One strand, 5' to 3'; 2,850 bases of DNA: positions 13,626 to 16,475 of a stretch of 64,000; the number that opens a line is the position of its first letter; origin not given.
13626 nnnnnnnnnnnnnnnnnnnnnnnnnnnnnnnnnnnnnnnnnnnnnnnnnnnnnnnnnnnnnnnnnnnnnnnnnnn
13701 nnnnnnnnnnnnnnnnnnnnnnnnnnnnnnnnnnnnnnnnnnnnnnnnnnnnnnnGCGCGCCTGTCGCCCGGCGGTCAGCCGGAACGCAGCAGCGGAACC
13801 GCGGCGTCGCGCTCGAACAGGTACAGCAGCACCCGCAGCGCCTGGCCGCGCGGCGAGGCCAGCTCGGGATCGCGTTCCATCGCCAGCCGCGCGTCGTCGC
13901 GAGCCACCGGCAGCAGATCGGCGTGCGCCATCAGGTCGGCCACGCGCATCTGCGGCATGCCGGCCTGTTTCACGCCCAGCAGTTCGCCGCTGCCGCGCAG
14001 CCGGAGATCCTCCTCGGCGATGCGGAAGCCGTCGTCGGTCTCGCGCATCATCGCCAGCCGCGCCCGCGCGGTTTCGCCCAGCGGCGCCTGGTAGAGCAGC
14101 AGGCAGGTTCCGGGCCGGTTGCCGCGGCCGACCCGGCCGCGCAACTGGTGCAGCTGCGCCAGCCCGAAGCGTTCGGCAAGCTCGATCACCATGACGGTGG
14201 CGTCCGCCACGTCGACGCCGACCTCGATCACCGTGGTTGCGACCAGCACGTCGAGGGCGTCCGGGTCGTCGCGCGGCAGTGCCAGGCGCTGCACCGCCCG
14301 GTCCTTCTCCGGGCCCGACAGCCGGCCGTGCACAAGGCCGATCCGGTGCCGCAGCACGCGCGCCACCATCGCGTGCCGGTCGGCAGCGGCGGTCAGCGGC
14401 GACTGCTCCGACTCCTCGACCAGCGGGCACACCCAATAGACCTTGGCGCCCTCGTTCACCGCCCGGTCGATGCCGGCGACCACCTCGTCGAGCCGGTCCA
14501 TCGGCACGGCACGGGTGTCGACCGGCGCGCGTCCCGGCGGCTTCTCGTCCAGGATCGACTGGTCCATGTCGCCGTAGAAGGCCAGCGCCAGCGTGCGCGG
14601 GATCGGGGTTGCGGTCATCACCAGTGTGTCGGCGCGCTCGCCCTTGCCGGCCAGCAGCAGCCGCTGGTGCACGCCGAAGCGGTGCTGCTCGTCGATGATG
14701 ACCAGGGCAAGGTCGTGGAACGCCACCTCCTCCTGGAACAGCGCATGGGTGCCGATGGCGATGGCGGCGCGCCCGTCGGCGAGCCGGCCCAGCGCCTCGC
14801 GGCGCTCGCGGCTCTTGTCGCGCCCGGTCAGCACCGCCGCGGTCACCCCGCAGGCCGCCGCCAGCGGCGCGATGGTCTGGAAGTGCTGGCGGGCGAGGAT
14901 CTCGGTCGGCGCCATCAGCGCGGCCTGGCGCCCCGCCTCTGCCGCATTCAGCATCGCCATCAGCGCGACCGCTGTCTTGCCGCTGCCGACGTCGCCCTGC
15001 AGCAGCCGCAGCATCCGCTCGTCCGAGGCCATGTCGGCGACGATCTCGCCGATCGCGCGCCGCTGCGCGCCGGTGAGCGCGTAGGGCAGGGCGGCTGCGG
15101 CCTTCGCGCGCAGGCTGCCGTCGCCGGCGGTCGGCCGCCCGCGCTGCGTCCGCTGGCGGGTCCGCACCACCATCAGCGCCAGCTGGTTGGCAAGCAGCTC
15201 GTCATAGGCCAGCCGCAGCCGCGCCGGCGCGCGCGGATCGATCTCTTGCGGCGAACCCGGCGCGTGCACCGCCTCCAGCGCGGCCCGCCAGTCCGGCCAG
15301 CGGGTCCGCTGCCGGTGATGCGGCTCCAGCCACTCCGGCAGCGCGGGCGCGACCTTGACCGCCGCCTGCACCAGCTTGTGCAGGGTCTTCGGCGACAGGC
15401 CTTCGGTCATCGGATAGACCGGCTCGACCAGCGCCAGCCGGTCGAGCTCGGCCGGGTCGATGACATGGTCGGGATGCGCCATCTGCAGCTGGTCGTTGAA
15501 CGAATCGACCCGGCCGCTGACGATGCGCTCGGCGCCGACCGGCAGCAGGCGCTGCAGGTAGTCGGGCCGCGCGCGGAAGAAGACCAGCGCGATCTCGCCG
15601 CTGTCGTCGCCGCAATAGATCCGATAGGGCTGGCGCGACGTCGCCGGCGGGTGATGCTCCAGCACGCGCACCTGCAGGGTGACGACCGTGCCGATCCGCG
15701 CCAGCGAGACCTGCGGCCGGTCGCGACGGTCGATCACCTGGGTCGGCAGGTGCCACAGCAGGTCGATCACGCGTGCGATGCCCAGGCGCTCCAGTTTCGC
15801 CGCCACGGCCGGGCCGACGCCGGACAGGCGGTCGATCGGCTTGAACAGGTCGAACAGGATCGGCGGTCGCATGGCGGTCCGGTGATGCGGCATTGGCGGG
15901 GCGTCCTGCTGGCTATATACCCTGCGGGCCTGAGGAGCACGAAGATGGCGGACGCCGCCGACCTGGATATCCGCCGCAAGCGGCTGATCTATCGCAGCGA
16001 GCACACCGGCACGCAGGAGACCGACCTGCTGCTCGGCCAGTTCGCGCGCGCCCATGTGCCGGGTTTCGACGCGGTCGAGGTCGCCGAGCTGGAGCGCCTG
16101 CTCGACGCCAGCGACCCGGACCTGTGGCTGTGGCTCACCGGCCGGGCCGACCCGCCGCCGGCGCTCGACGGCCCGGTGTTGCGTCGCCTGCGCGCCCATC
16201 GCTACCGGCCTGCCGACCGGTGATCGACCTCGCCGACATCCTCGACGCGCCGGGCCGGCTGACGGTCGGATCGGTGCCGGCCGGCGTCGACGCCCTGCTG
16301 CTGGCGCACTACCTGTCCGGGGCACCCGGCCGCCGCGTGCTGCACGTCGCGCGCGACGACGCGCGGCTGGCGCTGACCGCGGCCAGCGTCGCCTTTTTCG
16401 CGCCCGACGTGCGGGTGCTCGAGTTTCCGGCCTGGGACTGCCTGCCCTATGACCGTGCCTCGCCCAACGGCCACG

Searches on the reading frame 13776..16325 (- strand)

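Call 27: search_protein_families(library=pfam, proteins=[window:13776-16325:-], max_evalue=0.001)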
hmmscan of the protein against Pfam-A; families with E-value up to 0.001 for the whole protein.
window:13776-16325:- (849 aa): 9 families
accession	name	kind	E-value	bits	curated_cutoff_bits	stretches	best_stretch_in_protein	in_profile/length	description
PF00270.35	DEAD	-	1.8e-22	80.3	26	1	420-578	3-163/167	DEAD/DEAH box helicase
PF00271.37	Helicase_C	-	1.5e-13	51.4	23.5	1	623-735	12-109/110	Helicase conserved C-terminal domain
PF19833.4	RecG_dom3_C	-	1.1e-11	45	26.8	1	763-829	1-68/87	ATP-dependent DNA helicase RecG, domain 3, C-terminal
PF17191.10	RecG_wedge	-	6.5e-11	42.5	23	1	167-323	5-159/162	RecG wedge domain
PF04851.21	ResIII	-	8.6e-09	36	22.5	1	418-574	5-162/164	Type III restriction enzyme, res subunit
PF22590.2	Cas3-like_C_2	-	8.8e-07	29.6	27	1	626-736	2-105/106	CRISPR-associated nuclease/helicase Cas3, C-terminal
PF07517.20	SecA_DEAD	-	2e-05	24.4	24.6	1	446-511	99-164/290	SecA DEAD-like domain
PF13604.12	AAA_30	-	0.00027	21.2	27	1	427-566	8-116/191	AAA domain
PF01336.31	tRNA_anti-codon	-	0.00039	20.8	27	1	216-286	2-71/75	OB-fold nucleic acid binding domain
